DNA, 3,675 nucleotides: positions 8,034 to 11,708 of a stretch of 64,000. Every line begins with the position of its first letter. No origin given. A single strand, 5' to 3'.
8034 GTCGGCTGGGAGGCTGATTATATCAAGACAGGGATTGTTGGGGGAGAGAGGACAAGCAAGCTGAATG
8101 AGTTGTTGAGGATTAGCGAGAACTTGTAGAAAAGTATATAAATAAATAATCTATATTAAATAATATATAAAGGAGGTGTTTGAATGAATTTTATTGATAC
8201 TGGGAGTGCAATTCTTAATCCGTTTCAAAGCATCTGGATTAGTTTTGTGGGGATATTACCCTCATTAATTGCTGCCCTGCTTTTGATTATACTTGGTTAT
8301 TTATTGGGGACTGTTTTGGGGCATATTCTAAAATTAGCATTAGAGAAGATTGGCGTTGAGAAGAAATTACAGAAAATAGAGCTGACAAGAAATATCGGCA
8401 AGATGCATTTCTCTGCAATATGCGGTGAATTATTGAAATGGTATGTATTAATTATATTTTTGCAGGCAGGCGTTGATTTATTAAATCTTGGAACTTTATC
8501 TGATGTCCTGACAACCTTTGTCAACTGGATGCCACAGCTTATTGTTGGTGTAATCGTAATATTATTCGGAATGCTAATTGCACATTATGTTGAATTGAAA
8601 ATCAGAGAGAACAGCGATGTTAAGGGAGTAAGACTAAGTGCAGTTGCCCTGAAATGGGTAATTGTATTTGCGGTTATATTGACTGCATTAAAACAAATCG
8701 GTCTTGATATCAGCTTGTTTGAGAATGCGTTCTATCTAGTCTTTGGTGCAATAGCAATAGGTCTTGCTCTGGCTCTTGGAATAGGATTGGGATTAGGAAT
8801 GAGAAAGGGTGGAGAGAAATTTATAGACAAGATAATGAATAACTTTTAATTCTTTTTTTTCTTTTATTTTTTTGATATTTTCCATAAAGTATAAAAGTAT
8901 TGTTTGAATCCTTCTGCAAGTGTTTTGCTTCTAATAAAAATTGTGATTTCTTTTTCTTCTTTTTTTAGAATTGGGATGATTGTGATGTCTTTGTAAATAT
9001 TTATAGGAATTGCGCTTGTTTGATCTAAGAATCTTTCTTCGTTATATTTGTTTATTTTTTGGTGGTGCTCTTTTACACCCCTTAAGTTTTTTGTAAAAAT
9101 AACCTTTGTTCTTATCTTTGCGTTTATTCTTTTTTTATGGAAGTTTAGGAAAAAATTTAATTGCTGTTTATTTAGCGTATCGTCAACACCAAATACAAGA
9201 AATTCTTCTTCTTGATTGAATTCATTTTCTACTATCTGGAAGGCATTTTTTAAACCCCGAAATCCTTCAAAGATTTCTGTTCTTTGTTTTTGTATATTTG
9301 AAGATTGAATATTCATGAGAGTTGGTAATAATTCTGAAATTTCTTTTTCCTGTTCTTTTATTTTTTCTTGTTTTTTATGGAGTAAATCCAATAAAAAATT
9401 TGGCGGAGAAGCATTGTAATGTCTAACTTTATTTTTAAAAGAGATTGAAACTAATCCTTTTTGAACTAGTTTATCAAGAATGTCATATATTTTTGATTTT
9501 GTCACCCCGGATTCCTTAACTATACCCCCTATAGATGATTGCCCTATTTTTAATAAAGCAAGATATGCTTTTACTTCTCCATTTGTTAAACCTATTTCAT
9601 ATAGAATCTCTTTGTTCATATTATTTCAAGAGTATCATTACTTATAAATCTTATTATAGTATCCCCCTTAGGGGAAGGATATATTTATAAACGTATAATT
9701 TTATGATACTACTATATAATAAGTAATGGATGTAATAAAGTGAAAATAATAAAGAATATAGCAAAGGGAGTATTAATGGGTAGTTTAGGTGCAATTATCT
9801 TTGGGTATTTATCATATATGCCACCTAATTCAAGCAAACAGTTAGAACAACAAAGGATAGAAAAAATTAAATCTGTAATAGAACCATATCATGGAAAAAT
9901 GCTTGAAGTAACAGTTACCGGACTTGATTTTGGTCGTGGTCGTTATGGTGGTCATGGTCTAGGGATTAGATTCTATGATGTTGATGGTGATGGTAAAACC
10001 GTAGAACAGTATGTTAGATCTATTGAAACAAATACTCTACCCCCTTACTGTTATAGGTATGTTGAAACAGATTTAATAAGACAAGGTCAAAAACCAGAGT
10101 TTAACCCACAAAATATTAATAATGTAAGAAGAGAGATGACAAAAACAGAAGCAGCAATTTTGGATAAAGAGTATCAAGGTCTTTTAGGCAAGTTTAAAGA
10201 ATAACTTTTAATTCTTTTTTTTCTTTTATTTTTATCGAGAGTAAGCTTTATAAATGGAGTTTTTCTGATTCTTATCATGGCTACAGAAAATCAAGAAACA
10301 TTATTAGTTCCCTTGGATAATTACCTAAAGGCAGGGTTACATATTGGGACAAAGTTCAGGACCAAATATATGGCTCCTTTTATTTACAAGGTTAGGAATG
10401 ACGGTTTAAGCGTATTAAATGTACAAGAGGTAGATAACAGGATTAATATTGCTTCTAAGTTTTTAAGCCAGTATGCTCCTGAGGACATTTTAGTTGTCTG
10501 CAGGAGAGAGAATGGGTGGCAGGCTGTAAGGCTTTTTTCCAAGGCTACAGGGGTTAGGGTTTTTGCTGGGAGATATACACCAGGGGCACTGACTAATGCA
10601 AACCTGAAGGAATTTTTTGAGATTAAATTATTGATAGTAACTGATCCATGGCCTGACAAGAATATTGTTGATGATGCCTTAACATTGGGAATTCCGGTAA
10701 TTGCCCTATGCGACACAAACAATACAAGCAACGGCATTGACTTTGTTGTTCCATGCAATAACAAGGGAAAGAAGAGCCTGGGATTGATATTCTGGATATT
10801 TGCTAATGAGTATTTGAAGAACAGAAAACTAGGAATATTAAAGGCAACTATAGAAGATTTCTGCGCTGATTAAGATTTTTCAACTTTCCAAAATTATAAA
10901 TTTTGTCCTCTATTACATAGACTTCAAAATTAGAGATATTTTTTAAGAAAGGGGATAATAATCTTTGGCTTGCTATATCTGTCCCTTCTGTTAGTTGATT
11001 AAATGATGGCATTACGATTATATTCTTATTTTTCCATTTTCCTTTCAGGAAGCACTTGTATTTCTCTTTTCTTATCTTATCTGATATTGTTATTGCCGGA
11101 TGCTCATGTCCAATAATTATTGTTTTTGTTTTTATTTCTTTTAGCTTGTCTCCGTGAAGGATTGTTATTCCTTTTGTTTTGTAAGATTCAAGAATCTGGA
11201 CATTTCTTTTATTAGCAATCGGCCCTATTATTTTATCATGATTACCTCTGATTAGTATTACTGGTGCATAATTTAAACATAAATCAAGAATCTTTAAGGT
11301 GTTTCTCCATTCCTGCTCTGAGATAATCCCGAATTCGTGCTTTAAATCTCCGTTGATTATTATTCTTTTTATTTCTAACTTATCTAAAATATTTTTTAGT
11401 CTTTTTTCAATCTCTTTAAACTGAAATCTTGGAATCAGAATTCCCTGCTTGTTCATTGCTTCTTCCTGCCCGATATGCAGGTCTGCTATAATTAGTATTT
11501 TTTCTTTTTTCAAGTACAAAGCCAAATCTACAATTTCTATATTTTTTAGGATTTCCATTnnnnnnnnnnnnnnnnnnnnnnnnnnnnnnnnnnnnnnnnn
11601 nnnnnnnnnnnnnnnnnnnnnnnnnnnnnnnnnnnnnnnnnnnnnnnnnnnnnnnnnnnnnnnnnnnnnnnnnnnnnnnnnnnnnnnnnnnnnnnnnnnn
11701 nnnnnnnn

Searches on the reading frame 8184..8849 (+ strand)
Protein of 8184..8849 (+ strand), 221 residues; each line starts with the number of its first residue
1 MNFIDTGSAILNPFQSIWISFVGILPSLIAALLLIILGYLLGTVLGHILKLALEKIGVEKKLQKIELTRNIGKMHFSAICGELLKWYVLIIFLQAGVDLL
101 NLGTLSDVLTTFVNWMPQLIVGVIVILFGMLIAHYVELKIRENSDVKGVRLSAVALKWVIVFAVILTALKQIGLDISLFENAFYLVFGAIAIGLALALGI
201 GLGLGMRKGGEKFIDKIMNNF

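Call 44: search_protein_families(library=pfam, proteins=[window:8184-8849:+], max_evalue=0.001)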
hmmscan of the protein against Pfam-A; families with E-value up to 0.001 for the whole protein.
window:8184-8849:+ (221 aa): 1 family
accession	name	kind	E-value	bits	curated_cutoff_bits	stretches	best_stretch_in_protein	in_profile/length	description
PF05552.17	MS_channel_1st_1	-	3.2e-11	43.4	22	1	12-60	1-49/50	Mechanosensitive ion channel, conserved TM helix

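Call 70: find_homologous_proteins(query=window:8184-8846:+, max_evalue=1e-20)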
Query window:8184-8846:+ (221 aa): 172 proteins with E <= 1e-20 among 4437 candidates; the best 120 are listed.
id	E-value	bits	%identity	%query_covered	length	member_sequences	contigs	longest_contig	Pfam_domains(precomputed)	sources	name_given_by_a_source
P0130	1.0e-127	442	97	100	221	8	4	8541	PF05552.18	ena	-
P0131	3.1e-101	356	73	100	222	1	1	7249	PF05552.18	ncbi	-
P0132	1.2e-94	334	71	100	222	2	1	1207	PF05552.18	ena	-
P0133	3.0e-92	326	69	100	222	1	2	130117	PF05552.18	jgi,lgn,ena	-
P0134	2.8e-91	323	71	97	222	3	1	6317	PF05552.18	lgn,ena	-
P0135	4.4e-91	323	67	100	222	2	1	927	PF05552.18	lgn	-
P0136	9.9e-74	266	56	99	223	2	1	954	PF05552.18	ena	-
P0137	6.1e-73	263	56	99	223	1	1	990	PF05552.18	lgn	-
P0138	1.4e-72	262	53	98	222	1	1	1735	PF05552.18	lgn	-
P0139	5.8e-69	250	55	98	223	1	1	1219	PF05552.18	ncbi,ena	-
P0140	1.0e-67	246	56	98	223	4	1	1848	PF05552.18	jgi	-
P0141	3.7e-67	244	54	100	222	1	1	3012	-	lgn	-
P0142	3.9e-67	244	54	98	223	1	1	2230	PF05552.18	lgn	-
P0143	7.3e-67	244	50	99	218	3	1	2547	PF05552.18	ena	-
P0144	1.4e-66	243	53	99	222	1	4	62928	PF05552.18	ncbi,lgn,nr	ncbi:hypothetical protein HYV89_03770 [Candidatus Woesearchaeota archaeon]|nr:hypothetical protein [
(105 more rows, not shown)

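Call 71: find_encoding_contigs(protein=P0130, flank=6000, max_places=4)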
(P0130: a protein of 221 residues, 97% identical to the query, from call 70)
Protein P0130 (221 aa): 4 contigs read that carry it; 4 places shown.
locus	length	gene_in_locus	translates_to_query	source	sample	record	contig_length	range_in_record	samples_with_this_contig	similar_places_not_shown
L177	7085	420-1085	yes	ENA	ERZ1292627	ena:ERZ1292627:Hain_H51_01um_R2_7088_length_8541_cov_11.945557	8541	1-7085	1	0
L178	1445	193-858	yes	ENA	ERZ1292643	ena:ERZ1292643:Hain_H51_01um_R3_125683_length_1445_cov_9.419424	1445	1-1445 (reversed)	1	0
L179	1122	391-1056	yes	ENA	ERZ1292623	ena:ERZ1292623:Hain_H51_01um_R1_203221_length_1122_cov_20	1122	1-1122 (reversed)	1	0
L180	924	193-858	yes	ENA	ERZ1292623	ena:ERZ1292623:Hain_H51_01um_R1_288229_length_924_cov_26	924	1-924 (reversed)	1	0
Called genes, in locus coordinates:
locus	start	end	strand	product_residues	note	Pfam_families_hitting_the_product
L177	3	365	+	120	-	?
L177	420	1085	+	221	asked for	PF05552:MS_channel_1st_1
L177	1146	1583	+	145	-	-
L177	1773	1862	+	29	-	-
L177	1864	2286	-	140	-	-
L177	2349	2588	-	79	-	-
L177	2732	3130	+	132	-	PF10754:DUF2569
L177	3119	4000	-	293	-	PF13610:DDE_Tnp_IS240 (weak)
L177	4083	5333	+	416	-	PF02463:SMC_N (weak), PF11398:DUF2813 (faint), PF13175:AAA_15, PF13304:AAA_21, PF13175:AAA_15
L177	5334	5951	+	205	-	-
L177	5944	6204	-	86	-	-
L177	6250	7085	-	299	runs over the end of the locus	PF00227:Proteasome (weak)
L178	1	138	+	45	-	?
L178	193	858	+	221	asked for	PF05552:MS_channel_1st_1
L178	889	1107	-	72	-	-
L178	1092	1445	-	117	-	?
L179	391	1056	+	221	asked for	PF05552:MS_channel_1st_1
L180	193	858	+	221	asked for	PF05552:MS_channel_1st_1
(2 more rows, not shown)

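Call 72: find_encoding_contigs(protein=P0131, flank=6000, max_places=2)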
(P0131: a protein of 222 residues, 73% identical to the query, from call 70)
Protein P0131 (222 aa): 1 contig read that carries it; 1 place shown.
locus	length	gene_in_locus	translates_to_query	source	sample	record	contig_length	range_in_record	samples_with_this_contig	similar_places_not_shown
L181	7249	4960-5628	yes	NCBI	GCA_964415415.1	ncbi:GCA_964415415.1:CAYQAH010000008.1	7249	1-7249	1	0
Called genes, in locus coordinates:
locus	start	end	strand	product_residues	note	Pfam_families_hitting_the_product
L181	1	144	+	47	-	?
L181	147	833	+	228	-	PF01172:SBDS_N, PF09377:SBDS_domain_II, PF20268:SBDS_C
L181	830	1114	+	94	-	-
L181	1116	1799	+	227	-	PF22625:ECR1_N_2 (weak), PF21266:S1_RRP4 (faint), PF00013:KH_1, PF15985:KH_6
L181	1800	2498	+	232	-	PF01138:RNase_PH, PF03725:RNase_PH_C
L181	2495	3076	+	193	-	-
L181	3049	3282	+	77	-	-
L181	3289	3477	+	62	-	-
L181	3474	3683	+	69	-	PF01192:RNA_pol_Rpb6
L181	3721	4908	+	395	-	PF03952:Enolase_N, PF00113:Enolase_C, PF13378:MR_MLE_C (weak)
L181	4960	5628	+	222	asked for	PF05552:MS_channel_1st_1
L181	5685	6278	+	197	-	PF00318:Ribosomal_S2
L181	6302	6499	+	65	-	PF18893:DUF5652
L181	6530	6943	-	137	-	-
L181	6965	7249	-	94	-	?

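Call 73: find_encoding_contigs(protein=P0133, flank=6000, max_places=2)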
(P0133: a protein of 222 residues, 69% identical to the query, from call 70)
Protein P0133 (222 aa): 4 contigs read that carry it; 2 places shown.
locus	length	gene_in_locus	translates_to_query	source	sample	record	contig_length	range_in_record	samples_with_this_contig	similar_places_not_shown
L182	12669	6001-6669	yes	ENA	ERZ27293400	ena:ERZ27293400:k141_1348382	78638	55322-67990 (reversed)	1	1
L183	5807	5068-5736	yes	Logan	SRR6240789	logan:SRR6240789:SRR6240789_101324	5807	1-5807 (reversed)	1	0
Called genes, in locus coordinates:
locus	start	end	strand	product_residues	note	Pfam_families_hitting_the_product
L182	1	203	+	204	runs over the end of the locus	PF10584:Proteasome_A_N, PF00227:Proteasome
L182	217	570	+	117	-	PF00227:Proteasome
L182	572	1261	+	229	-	PF01172:SBDS_N, PF09377:SBDS_domain_II, PF20268:SBDS_C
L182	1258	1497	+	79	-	-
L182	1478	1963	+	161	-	-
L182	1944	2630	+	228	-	PF22625:ECR1_N_2 (weak), PF21266:S1_RRP4 (weak), PF07650:KH_2 (weak), PF00013:KH_1, PF15985:KH_6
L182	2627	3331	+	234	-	PF01138:RNase_PH, PF03725:RNase_PH_C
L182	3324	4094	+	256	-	PF01138:RNase_PH, PF03725:RNase_PH_C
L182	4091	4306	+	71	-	PF01192:RNA_pol_Rpb6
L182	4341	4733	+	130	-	-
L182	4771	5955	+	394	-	PF03952:Enolase_N, PF00113:Enolase_C, PF13378:MR_MLE_C (weak)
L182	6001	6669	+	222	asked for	PF05552:MS_channel_1st_1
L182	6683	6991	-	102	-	-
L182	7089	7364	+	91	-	-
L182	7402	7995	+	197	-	PF00318:Ribosomal_S2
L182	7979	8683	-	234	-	PF00149:Metallophos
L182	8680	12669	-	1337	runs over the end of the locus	PF00270:DEAD, PF04851:ResIII, PF00271:Helicase_C, PF14890:Intein_splicing, PF14528:LAGLIDADG_3 (weak), PF19306:WHD_Lhr, PF08494:DEAD_assoc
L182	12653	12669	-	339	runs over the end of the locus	PF05204:Hom_end (faint), PF14528:LAGLIDADG_3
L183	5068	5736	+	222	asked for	PF05552:MS_channel_1st_1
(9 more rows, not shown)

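Call 92: search_protein_families(library=pfam, proteins=[L182:6683-6991:-, L182:7089-7364:+, L177:1146-1583:+, L177:3119-4000:-, L178:889-1107:-], max_evalue=0.01)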
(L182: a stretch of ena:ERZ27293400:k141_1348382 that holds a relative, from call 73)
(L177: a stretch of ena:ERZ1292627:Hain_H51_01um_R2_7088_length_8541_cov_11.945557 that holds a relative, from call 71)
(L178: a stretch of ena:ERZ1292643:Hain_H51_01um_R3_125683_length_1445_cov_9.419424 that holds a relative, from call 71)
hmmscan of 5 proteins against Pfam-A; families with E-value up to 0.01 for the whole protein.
L182:6683-6991:- (102 aa): 1 family
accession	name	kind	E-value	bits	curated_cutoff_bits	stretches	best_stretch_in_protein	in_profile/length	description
PF01047.28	MarR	-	0.0093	16.3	24.6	0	33-65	20-52/59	MarR family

L182:7089-7364:+ (91 aa): 0 families

L177:1146-1583:+ (145 aa): 0 families

L177:3119-4000:- (293 aa): 4 families
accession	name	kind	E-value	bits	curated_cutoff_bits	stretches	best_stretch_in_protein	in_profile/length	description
PF13610.12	DDE_Tnp_IS240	-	1.9e-07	31.8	27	1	119-263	7-139/139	DDE domain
PF13683.12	rve_3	-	8.2e-05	22.7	26.5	1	215-270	11-66/67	Integrase core domain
PF03811.18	Zn_ribbon_InsA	-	0.00016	21.8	26.1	1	4-37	5-34/35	InsA N-terminal domain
PF00872.24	Transposase_mut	-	0.00066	19.1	21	1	51-192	98-246/379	Transposase, Mutator family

L178:889-1107:- (72 aa): 0 families

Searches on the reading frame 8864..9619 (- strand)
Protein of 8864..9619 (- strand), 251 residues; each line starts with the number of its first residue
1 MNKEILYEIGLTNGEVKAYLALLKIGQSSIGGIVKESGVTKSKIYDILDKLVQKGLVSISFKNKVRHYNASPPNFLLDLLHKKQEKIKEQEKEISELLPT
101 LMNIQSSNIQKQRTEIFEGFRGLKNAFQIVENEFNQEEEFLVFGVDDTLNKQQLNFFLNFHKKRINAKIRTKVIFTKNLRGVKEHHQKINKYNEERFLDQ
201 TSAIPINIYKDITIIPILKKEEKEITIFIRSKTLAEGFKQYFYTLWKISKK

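Call 44: search_protein_families(library=pfam, proteins=[window:8864-9619:-], max_evalue=0.001)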
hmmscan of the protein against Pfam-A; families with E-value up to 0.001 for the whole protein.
window:8864-9619:- (251 aa): 1 family
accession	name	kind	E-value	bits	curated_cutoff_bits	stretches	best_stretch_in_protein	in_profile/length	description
PF01978.25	TrmB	-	2.6e-15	56.5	25.6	1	8-73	3-67/68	Sugar-specific transcriptional regulator TrmB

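Call 63: search_protein_families(library=ncbifam, proteins=[window:8864-9619:-], max_evalue=0.01)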
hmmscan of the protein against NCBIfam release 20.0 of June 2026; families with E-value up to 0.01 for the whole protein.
window:8864-9619:- (251 aa): 6 families
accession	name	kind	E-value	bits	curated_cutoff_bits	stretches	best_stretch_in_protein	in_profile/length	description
NF047390.1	TransRegTrmBL1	equivalog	5.4e-12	45.3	650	1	5-245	9-238/341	HTH-type sugar sensing transcriptional regulator TrmBL1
NF041141.1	tran_reg_TrmBL2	equivalog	7.9e-08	32.1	530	1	11-247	16-259/264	HTH-type transcriptional regulator TrmBL2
NF040851.1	tran_reg_TrmB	equivalog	8.8e-08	31.7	600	1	5-98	10-103/338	HTH-type sugar-sensing transcriptional regulator TrmB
NF040939.2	trans_reg_lrs14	equivalog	7.5e-05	22.7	90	1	10-93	18-101/103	Lrs14 family HTH-type transcriptional regulator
NF047392.1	TransRegTrmBHalo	equivalog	0.00021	20.4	500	1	9-91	16-98/349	HTH-type sugar sensing transcriptional regulator TrmB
NF053606.1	Sta1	subfamily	0.0025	17.9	80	1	10-59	17-66/100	Sta1 family transcriptional regulator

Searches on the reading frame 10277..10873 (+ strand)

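Call 44: search_protein_families(library=pfam, proteins=[window:10277-10873:+], max_evalue=0.001)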
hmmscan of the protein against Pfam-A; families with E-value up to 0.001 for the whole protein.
window:10277-10873:+ (198 aa): 1 family
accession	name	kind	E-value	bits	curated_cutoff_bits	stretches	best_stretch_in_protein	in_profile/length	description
PF00318.25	Ribosomal_S2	-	4.7e-22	78.7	26.1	2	117-177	151-211/216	Ribosomal protein S2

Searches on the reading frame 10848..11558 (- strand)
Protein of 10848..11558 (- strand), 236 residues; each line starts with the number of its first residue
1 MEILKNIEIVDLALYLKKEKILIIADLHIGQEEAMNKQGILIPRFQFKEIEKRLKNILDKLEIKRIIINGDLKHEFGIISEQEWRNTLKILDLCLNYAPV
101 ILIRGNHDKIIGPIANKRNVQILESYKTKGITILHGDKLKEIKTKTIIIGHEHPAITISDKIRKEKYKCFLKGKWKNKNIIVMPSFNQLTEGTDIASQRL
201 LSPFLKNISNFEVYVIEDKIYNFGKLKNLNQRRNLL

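Call 44: search_protein_families(library=pfam, proteins=[window:10848-11558:-], max_evalue=0.001)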
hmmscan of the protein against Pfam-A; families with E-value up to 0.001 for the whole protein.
window:10848-11558:- (236 aa): 2 families
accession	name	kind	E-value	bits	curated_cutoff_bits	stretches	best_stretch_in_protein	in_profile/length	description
PF00149.33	Metallophos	-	1.4e-12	48.9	21.5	1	20-171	2-132/191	Calcineurin-like phosphoesterase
PF12850.12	Metallophos_2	-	2.9e-05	24.5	27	1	20-155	2-119/154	Calcineurin-like phosphoesterase superfamily domain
